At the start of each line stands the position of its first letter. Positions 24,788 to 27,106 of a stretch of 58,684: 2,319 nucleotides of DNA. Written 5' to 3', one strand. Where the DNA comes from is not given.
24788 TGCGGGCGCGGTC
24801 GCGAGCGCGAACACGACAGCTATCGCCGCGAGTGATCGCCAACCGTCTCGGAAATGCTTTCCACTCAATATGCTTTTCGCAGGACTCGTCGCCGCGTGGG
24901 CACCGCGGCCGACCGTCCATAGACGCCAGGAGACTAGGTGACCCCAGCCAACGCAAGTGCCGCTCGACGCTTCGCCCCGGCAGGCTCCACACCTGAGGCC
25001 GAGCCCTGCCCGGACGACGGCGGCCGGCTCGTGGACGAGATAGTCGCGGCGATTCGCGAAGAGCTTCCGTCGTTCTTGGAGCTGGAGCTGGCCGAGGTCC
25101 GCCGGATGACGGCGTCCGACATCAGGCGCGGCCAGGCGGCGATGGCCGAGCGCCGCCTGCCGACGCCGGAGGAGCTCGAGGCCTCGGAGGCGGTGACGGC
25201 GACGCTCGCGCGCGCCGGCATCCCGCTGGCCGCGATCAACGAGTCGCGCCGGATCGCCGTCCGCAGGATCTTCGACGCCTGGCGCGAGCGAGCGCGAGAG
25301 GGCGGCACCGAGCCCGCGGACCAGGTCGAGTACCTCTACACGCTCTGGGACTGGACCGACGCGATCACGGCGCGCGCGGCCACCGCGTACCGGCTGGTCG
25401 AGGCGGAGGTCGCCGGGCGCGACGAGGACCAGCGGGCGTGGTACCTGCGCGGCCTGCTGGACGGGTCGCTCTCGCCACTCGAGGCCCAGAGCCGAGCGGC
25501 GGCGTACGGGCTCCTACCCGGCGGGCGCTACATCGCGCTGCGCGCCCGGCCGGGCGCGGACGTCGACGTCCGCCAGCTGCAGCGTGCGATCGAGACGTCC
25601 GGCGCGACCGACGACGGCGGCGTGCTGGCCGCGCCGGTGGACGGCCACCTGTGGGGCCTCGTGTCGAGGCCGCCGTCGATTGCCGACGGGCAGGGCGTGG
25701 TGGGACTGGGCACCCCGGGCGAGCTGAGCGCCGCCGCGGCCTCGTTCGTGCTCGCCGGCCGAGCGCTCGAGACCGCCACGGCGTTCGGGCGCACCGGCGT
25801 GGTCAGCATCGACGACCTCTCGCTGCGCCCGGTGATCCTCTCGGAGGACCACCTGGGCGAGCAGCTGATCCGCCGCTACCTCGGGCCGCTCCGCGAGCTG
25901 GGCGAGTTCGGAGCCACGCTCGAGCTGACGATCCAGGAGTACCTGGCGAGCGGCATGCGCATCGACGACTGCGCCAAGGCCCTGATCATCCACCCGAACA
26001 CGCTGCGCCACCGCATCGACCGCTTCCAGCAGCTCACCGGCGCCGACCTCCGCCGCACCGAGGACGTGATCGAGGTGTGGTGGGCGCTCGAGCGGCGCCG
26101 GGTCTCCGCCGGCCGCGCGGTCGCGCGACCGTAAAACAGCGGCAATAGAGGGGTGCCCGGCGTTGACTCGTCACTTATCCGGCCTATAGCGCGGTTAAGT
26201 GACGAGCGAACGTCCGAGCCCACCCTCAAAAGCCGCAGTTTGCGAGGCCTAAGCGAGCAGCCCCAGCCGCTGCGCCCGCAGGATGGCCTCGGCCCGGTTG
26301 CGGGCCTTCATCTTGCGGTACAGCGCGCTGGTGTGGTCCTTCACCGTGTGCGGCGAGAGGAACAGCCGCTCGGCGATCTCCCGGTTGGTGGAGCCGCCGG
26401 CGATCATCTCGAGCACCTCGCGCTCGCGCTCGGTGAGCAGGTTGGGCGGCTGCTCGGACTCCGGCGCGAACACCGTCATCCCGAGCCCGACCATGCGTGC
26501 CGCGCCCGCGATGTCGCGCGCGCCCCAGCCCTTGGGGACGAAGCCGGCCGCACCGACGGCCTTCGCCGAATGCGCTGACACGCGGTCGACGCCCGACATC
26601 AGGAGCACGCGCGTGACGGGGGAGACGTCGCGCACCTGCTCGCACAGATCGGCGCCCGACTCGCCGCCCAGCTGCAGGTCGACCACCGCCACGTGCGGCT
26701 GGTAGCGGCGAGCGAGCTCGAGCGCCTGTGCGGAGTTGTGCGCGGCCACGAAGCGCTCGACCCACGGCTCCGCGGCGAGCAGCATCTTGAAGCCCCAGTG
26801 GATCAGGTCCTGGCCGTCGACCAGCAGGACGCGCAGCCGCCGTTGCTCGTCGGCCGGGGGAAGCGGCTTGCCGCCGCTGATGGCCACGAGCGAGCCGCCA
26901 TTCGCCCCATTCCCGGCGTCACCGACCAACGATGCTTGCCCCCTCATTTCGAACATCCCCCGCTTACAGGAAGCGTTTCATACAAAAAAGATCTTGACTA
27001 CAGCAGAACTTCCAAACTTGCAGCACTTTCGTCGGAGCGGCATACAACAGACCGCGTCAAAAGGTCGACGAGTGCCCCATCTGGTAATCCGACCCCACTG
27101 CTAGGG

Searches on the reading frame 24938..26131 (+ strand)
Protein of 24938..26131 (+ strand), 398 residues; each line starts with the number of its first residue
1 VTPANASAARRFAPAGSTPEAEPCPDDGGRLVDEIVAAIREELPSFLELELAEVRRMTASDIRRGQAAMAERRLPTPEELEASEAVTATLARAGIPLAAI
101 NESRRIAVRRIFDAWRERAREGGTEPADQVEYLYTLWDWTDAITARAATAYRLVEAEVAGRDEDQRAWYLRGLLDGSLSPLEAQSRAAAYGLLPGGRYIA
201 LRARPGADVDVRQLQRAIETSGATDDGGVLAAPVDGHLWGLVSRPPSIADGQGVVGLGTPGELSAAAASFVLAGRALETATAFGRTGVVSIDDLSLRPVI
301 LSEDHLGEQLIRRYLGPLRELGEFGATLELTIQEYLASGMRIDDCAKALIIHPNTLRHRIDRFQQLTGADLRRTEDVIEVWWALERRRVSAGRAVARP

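Call 45: search_protein_families(library=pfam, proteins=[window:24938-26131:+])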
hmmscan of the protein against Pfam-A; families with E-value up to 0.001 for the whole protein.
window:24938-26131:+ (398 aa): 1 family
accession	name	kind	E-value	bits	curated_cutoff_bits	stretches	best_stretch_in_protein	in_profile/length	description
PF13556.12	HTH_30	-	4.2e-17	62.1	27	1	331-385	4-58/59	PucR C-terminal helix-turn-helix domain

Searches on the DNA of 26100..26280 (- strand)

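Call 43: search_dna_similar(query=window:26128-26246:-, collection=plasmids, mode=distant, max_evalue=10, max_rows=15)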
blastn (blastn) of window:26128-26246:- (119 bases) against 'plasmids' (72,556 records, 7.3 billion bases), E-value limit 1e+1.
Records with a match: 1; places in all: 1; records where one place covers at least 80% of the query: 0.
Best place of each record, by identity: >=99% 1.
By first word of the organism name: Deinococcus 1.
By predicted mobility (MOB-suite, as given by PLSDB): non-mobilizable 1.
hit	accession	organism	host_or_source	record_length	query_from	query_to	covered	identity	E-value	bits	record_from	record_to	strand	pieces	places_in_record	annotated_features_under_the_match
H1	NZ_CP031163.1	Deinococcus wulumuqiensis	cell culture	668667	80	99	17%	100.0%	4e+0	37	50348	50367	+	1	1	AAA family ATPase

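Call 80: search_rna_families(source=window, start=26100, end=26280, threshold=evalue, max_evalue=10)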
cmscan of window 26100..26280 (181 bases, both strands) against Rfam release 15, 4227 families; matches with E-value up to 10: 7.
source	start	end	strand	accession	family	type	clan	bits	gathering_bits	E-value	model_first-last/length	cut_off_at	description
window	26157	26216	+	RF03638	mir-1537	Gene; miRNA;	-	19.5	63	0.11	1-61/61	no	mir-1537 microRNA precursor family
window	26148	26226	-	RF03771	mir-341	Gene; miRNA;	-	18.3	90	0.15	1-96/96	no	mir-341 microRNA precursor family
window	26149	26222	+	RF03489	mir-4796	Gene; miRNA;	-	16.4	90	0.69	1-93/93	no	mir-4796 microRNA precursor family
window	26117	26208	+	RF00435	ROSE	Cis-reg; thermoregulator;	-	15.1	45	4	1-94/94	no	Repression of heat shock gene expression (ROSE) element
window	26106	26164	-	RF02935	che1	Gene; sRNA;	-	13.3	54.1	7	1-68/91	no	che1 RNA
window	26225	26256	+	RF03050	RAGATH-25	Gene; sRNA;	-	11.3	49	2.3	1-50/50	no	RAGATH-25 RNA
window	26108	26143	+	RF00017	Metazoa_SRP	Gene;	CL00003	8.3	70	3.2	1-44/299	no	Metazoan signal recognition particle RNA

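Call 91: search_dna_similar(query=window:26150-26225:-, collection=ecoli_genomes, mode=distant, max_evalue=10, max_rows=8)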
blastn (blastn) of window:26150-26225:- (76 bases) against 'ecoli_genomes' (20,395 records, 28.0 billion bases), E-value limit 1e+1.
Records with a match: 1; places in all: 1; records where one place covers at least 80% of the query: 0.
Genomes with a match: 1 of 5426; with a place that covers at least 80% of the query: 0. Places per genome that has any: lowest 1, median 1, highest 1. On chromosomes: 1 places; on plasmids: 0.
Best place of each record, by identity: 80-90% 1.
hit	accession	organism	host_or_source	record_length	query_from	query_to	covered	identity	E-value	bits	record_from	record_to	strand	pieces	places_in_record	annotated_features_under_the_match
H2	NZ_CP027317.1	Escherichia coli strain 2015C-3107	Homo sapiens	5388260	35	68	45%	85.3%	7e+0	37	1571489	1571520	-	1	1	none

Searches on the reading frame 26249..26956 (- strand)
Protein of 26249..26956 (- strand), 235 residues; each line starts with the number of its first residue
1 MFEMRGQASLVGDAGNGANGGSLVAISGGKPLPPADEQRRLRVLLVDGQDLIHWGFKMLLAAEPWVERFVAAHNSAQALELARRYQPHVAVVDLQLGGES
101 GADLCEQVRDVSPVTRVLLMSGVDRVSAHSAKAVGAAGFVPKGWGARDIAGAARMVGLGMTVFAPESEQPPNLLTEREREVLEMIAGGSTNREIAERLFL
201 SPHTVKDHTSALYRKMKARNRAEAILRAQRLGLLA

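Call 16: find_encoding_contigs(protein=window:26249-26956:-, flank=10000, max_places=10)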
Protein window:26249-26956:- (235 aa): no gene with exactly this product is on record in the collection.

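Call 45: search_protein_families(library=pfam, proteins=[window:26252-26956:-])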
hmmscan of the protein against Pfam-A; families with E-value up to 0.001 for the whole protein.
window:26252-26956:- (235 aa): 4 families
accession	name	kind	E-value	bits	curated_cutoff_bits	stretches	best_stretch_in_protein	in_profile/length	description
PF00196.25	GerE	-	8.1e-21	73.9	23.5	1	173-227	2-56/57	Bacterial regulatory proteins, luxR family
PF00072.30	Response_reg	-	6e-13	49.4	30.2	1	43-151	1-108/111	Response regulator receiver domain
PF08281.18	Sigma70_r4_2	-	1.5e-05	24.9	25.7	1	173-208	10-46/54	Sigma-70, region 4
PF13412.12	HTH_24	-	0.00036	20.5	21.9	1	187-212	16-41/48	Winged helix-turn-helix DNA-binding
